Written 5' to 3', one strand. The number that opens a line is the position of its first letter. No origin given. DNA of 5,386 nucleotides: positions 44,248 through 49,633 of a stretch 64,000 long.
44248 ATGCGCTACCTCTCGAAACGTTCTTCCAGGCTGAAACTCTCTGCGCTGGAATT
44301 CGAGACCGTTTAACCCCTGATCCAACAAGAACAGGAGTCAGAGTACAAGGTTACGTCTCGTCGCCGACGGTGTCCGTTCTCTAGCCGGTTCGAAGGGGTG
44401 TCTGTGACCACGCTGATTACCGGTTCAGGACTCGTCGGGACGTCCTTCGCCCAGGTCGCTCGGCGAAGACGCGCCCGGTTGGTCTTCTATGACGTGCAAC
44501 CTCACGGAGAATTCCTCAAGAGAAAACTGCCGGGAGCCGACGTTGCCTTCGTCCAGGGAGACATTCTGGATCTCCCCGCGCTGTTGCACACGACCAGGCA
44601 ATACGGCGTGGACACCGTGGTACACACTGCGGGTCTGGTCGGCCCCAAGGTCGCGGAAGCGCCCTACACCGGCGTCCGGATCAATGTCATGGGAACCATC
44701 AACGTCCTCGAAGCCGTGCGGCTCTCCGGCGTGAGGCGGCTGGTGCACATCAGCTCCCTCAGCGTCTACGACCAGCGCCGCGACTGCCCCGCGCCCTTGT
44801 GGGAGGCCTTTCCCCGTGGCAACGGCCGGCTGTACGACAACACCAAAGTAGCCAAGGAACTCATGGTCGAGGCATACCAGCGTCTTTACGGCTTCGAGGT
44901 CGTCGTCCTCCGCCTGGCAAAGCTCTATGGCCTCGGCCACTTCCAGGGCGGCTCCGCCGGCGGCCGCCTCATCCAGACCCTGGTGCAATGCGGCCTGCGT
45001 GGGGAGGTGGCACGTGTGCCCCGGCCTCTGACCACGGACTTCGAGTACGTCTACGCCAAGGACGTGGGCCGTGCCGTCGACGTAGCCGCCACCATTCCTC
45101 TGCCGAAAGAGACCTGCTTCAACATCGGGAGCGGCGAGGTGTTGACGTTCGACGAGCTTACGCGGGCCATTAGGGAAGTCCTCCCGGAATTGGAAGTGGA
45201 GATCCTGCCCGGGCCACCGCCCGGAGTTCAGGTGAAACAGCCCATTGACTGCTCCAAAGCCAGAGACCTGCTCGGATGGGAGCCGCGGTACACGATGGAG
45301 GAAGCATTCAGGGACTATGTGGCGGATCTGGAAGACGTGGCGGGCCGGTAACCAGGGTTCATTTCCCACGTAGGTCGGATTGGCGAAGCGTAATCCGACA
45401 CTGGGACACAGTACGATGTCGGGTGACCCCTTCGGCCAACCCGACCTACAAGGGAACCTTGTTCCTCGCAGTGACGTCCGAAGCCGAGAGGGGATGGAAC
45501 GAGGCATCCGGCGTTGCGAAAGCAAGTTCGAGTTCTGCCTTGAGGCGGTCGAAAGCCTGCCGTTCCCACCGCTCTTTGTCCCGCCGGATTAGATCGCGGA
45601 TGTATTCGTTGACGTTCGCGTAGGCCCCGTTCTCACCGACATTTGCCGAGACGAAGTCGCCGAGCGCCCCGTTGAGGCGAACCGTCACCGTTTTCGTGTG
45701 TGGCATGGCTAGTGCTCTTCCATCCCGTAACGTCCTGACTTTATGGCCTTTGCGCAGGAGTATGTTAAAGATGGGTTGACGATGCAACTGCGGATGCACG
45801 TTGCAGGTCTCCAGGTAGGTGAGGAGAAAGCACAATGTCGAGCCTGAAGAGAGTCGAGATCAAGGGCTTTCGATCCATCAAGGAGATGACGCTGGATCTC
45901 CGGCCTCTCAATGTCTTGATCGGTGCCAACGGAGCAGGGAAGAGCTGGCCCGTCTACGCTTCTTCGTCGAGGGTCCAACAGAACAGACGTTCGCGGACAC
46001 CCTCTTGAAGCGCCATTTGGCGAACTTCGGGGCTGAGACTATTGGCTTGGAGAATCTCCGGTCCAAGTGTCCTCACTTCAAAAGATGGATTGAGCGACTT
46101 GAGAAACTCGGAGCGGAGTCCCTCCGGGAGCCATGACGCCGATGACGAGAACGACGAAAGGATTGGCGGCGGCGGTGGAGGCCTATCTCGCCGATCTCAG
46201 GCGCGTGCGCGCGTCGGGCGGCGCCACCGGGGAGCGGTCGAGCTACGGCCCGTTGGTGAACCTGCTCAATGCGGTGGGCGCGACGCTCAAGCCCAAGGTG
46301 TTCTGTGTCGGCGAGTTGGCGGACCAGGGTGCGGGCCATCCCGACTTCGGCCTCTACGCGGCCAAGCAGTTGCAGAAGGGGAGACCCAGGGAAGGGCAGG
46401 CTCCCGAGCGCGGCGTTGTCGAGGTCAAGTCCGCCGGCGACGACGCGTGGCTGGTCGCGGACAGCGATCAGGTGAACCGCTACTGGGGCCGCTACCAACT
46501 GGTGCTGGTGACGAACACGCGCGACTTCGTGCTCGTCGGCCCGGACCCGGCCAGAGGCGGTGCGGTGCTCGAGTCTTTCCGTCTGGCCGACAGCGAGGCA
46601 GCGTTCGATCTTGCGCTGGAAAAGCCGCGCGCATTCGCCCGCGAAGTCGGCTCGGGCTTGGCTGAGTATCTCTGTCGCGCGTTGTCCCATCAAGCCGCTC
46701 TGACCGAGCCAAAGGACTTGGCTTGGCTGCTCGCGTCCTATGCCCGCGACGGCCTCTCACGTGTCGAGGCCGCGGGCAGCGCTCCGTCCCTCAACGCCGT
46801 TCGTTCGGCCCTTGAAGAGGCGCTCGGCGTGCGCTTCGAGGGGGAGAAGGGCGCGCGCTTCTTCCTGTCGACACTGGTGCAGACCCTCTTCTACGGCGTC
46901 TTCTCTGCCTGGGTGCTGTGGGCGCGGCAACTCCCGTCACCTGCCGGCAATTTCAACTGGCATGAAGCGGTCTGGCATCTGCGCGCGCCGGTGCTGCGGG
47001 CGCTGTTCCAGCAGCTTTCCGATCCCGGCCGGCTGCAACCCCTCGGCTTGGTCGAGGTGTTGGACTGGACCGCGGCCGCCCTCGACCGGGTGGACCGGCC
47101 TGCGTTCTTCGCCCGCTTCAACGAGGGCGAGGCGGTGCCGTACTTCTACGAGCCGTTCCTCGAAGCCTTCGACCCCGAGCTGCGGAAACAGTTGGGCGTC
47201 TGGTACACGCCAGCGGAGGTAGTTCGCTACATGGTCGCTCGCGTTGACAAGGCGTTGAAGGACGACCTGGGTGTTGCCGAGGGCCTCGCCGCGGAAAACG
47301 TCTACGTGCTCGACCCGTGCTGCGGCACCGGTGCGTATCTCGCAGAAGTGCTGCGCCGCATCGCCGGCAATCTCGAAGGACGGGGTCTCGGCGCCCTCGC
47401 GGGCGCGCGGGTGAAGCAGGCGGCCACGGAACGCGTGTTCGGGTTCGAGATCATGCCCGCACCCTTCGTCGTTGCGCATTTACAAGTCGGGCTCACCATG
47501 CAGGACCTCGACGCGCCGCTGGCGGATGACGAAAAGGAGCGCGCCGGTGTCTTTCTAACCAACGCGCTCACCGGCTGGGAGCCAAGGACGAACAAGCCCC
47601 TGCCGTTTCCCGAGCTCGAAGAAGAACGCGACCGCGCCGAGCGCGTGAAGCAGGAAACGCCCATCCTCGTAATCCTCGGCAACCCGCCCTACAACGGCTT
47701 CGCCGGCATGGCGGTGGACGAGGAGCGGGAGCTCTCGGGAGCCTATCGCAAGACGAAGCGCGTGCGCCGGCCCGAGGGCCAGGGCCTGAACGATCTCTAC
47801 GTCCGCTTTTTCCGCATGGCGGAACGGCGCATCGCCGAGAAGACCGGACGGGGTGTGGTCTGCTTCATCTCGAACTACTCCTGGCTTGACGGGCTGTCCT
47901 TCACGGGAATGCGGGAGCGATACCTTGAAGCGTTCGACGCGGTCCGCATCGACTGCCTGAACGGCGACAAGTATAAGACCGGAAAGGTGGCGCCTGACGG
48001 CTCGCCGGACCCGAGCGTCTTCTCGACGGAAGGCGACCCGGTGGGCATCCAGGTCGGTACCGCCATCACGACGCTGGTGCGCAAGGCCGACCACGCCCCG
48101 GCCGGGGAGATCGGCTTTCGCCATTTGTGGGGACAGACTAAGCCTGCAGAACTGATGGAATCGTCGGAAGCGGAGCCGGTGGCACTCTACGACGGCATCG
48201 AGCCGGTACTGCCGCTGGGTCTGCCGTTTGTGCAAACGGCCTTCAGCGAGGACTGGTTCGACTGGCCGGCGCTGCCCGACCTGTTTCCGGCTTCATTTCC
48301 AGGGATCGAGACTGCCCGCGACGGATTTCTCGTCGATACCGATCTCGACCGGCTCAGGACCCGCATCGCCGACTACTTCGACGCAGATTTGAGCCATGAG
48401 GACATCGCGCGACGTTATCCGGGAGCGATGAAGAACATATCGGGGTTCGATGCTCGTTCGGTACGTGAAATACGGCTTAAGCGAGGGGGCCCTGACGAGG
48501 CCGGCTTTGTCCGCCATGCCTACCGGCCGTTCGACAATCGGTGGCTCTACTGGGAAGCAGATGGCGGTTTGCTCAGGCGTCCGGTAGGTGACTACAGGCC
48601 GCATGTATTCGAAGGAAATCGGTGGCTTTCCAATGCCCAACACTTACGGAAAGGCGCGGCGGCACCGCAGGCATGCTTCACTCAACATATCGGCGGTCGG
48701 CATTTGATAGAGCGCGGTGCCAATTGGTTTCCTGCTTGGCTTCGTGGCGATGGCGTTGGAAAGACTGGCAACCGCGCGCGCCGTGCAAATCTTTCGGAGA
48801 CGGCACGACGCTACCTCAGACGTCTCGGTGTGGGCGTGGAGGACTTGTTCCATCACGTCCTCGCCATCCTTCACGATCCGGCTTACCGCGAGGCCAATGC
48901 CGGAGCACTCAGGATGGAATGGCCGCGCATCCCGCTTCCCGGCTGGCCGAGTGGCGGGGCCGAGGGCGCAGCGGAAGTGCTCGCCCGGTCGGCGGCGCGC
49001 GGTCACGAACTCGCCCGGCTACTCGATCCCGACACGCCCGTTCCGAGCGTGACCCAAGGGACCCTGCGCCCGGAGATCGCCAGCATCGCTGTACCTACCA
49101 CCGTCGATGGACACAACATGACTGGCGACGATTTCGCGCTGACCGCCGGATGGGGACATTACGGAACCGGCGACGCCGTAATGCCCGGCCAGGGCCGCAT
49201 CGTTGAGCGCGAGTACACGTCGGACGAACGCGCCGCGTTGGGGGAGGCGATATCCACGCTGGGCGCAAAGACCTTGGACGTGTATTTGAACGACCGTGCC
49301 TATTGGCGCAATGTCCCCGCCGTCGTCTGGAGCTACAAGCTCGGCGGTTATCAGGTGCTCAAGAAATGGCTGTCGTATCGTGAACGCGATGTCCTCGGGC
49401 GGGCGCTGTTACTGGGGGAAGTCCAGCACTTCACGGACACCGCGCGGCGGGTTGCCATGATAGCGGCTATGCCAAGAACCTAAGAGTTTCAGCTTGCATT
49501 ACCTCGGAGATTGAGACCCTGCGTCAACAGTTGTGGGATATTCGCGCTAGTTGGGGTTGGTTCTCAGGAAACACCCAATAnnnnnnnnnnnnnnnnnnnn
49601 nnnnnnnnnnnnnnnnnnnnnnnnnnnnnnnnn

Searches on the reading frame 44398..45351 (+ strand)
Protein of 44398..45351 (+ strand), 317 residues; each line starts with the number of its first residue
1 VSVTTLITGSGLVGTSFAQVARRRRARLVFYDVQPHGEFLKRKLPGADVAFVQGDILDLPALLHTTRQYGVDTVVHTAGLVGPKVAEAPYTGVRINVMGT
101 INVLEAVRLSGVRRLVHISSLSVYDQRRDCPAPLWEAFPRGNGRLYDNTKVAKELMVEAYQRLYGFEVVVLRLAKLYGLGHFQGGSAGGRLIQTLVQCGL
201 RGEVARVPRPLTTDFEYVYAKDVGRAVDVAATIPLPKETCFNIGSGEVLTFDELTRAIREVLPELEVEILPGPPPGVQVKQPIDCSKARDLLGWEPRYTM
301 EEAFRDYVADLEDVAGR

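Call 4: search_protein_families(library=pfam, proteins=[window:44398-45351:+], max_evalue=0.1)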
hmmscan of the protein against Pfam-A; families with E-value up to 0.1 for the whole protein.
window:44398-45351:+ (317 aa): 7 families
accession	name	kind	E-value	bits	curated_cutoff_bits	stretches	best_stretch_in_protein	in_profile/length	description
PF01370.27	Epimerase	-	2.9e-32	112.4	20.9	1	6-244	2-240/240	NAD dependent epimerase/dehydratase family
PF16363.11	GDP_Man_Dehyd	-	2.6e-21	76.9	27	1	47-306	52-331/332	GDP-mannose 4,6 dehydratase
PF01073.25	3Beta_HSD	-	4.1e-10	39.6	22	1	9-124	5-120/280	3-beta hydroxysteroid dehydrogenase/isomerase family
PF04321.23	RmlD_sub_bind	-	1.5e-08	34.5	27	1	5-179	3-154/287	RmlD substrate binding domain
PF02719.21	Polysacc_synt_2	-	4.8e-08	33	20.2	1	48-120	55-128/293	Polysaccharide biosynthesis protein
PF07993.18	NAD_binding_4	-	8.4e-08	32.1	20.1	1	69-206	87-237/258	Male sterility protein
PF13460.12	NAD_binding_10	-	4.6e-06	27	27.2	1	47-136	39-114/184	NAD(P)H-binding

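Call 5: search_protein_families(library=padloc, proteins=[window:44398-45351:+], max_evalue=0.1)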
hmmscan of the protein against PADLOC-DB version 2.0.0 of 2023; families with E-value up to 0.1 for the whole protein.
window:44398-45351:+ (317 aa): 0 families

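Call 6: search_protein_families(library=ncbifam, proteins=[window:44398-45351:+], max_evalue=0.1)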
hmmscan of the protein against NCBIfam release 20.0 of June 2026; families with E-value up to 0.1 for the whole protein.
window:44398-45351:+ (317 aa): 24 families
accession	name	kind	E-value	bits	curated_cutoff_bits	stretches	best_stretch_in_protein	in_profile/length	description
TIGR01181.1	dTDP_gluc_dehyt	equivalog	4.9e-24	85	365.1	1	6-308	3-308/321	dTDP-glucose 4,6-dehydratase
TIGR01179.1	galE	equivalog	3.2e-20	72.2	262.3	1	6-176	3-176/332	UDP-glucose 4-epimerase GalE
TIGR04180.1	EDH_00030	hypoth_equivalog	1.2e-17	63.9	475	1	47-298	49-296/297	NAD-dependent 4,6-dehydratase LegB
TIGR02622.1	CDP_4_6_dhtase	equivalog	5e-13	48.9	278.45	1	52-164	59-172/352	CDP-glucose 4,6-dehydratase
NF007582.0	PRK10217.1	equivalog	2.8e-11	43.1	698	1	48-308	52-328/355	dTDP-glucose 4,6-dehydratase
NF007956.0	PRK10675.1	subfamily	4.1e-11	42.6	394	1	42-163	45-166/338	UDP-glucose 4-epimerase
NF042422.1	oxyalk_red_OleD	equivalog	1.4e-10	41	580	1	7-160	5-153/329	2-alkyl-3-oxoalkanoate reductase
TIGR01746.1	Thioester-redct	subfamily_domain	3.2e-10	39.8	213.35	1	65-261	83-280/371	thioester reductase domain-containing protein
NF052578.1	StrlDmthSdmBMthl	equivalog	6.6e-10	39.2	600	1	4-227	2-212/328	sterol demethylase protein SdmB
NF011728.1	PRK15181.1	equivalog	6.8e-10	38.5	760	1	50-263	72-283/348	Vi polysaccharide biosynthesis UDP-N-acetylglucosaminuronic acid C-4 epimerase TviC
NF047922.1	GDPFucSynFcl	equivalog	1.6e-09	37.7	500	1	69-306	52-296/308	GDP-L-fucose synthase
NF043036.1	ErythonDh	equivalog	8.7e-09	35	325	1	46-176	51-179/321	D-erythronate dehydrogenase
TIGR03466.1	HpnA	hypoth_equivalog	1.5e-07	30.7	367.65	1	4-130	2-123/327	hopanoid-associated sugar epimerase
TIGR04130.1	FnlA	equivalog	2.4e-07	30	730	1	40-120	45-124/337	UDP-N-acetylglucosamine 4,6-dehydratase/5-epimerase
TIGR03589.1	PseB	equivalog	1.4e-06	27.5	407.75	1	6-119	8-124/324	UDP-N-acetylglucosamine 4,6-dehydratase (inverting)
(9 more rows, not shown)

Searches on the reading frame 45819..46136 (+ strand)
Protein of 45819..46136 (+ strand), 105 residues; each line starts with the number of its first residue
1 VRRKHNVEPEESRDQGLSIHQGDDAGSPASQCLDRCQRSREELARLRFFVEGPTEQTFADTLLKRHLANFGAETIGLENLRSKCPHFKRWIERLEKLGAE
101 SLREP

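Call 23: search_protein_families(library=pfam, proteins=[window:45819-46136:+], max_evalue=0.01)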
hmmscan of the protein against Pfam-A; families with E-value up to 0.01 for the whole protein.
window:45819-46136:+ (105 aa): 2 families
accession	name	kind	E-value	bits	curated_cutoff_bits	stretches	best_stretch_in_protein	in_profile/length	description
PF14103.11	DUF4276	-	1.2e-10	42.3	30.2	2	72-95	169-192/192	Domain of unknown function (DUF4276)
PF20469.4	OLD-like_TOPRIM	-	0.005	17.8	23.2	1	47-99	6-58/67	Overcoming lysogenization defect protein-like, TOPRIM domain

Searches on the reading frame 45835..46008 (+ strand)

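Call 71: search_protein_families(library=pfam, proteins=[window:45835-46008:+], max_evalue=0.01)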
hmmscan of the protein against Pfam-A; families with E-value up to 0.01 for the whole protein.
window:45835-46008:+ (57 aa): 4 families
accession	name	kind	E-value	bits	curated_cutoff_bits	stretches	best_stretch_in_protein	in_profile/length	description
PF13175.12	AAA_15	-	2.1e-09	37.9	32.1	1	4-37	3-37/374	AAA ATPase domain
PF11398.14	DUF2813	-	2.2e-07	31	21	1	4-38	3-37/372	Protein of unknown function (DUF2813)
PF02463.25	SMC_N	-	1.2e-06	28.5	40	1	4-37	2-38/220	RecF/RecN/SMC N terminal domain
PF13476.12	AAA_23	-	1.5e-06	29.4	27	1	6-37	1-33/201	AAA domain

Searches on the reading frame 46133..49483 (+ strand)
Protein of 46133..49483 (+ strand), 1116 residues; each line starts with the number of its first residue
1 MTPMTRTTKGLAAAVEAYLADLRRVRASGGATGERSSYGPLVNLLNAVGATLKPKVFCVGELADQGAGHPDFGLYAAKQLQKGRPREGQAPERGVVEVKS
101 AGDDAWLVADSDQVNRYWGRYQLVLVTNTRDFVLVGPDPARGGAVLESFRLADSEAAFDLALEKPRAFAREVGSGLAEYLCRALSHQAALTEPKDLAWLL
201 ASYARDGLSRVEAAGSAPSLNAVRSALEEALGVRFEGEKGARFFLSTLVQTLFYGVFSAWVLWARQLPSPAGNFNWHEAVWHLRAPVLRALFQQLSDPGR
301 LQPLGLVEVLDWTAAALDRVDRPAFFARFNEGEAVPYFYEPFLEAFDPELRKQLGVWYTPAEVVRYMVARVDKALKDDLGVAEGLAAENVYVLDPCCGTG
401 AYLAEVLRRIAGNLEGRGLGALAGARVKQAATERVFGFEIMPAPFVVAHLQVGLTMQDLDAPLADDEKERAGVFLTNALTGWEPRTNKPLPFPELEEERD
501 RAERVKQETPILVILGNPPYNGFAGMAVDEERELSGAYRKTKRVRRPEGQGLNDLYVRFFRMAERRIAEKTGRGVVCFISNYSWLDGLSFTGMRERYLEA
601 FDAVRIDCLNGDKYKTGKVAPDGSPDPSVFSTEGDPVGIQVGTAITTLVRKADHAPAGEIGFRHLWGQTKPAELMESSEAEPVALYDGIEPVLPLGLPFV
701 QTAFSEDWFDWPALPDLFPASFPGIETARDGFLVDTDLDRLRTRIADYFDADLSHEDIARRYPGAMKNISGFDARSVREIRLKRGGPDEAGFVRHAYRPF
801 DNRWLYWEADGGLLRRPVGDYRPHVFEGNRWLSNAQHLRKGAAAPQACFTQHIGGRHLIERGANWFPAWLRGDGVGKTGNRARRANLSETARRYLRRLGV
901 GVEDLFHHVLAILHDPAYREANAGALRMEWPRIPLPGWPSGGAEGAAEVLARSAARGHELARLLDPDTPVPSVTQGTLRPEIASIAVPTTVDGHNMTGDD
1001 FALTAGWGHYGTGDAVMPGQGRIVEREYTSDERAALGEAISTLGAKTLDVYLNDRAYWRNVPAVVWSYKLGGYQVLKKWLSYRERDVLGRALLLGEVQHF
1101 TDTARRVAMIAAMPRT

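Call 4: search_protein_families(library=pfam, proteins=[window:46133-49483:+], max_evalue=0.1)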
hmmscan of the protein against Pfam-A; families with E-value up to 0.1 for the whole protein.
window:46133-49483:+ (1116 aa): 4 families
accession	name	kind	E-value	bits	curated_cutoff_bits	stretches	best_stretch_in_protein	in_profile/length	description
PF18135.7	Type_ISP_C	-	8e-40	137.4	25.9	1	716-1090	1-319/342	Type ISP C-terminal specificity domain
PF02384.22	N6_Mtase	-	2.7e-08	34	20.4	1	338-461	9-104/311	N-6 DNA Methylase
PF07669.17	Eco57I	-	1.4e-05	25.6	25.3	1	506-600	69-156/171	Eco57I restriction-modification methylase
PF20473.4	MmeI_Mtase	-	0.00016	21.3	27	1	389-583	20-201/259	MmeI, DNA-methyltransferase domain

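Call 5: search_protein_families(library=padloc, proteins=[window:46133-49483:+], max_evalue=0.1)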
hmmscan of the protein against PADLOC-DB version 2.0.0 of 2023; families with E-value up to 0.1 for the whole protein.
window:46133-49483:+ (1116 aa): 40 families (the best 25 are shown)
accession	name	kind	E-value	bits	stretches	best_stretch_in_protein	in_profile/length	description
PDLC03610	REase_MTase_IIG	-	8.9e-87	290.2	3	17-524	4-487/1096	Type IIG restriction enzyme-methyltransferase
PDLC03631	REase_MTase_IIG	-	6.1e-72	240.9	2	16-938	5-896/1086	Type IIG restriction enzyme-methyltransferase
PDLC03597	REase_MTase_IIG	-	2.5e-35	119.4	2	337-666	863-1178/1646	Type IIG restriction enzyme-methyltransferase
PDLC03621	REase_MTase_IIG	-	4.8e-31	105.6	2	338-649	287-583/1024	Type IIG restriction enzyme-methyltransferase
PDLC03051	REase_MTase_I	-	1.6e-25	86.5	1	349-664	859-1161/1591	Type I restriction enzyme-methyltransferase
PDLC04134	mad2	-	4e-13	47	1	342-610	257-426/492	mads_2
PDLC03338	MTase_II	-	1.9e-10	38.1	1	347-443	122-204/604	Type II methyltransferase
PDLC03630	REase_MTase_IIG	-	1.8e-09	34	1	349-459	365-473/1100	Type IIG restriction enzyme-methyltransferase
PDLC03348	MTase_II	-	9.5e-09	32.3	1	350-454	216-311/727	Type II methyltransferase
PDLC03025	MTase_I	-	4.2e-08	30.3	1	318-462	127-247/569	Type I methyltransferase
PDLC03021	MTase_I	-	7.3e-06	23.1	1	329-450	140-243/491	Type I methyltransferase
PDLC02529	PglX|PglXI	-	2.2e-05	20.3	1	385-584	224-424/1189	PglX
PDLC03357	MTase_II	-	3.4e-05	20.4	1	344-409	110-162/620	Type II methyltransferase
PDLC03335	MTase_II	-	6e-05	19.9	1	342-595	66-270/607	Type II methyltransferase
PDLC03599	REase_MTase_IIG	-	9.7e-05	18.4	1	363-577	323-532/959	Type IIG restriction enzyme-methyltransferase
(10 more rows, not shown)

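Call 6: search_protein_families(library=ncbifam, proteins=[window:46133-49483:+], max_evalue=0.1)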
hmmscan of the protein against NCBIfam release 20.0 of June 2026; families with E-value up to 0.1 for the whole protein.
window:46133-49483:+ (1116 aa): 3 families
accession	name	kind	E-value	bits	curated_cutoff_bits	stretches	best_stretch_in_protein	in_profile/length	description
NF047738.1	antiphage_MADS2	equivalog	5.7e-05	21.6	720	1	349-451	305-404/654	methylation-associated defense system DNA methyltransferase MAD2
TIGR02987.1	met_A_Alw26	exception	0.00037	19.4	353.5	1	352-410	1-53/523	Alw26I/Eco31I/Esp3I family type II restriction adenine-specific DNA-methyltransferase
NF033451.1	BREX_2_MTaseX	equivalog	0.081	10.6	400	0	386-450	221-284/1185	BREX-2 system adenine-specific DNA-methyltransferase PglX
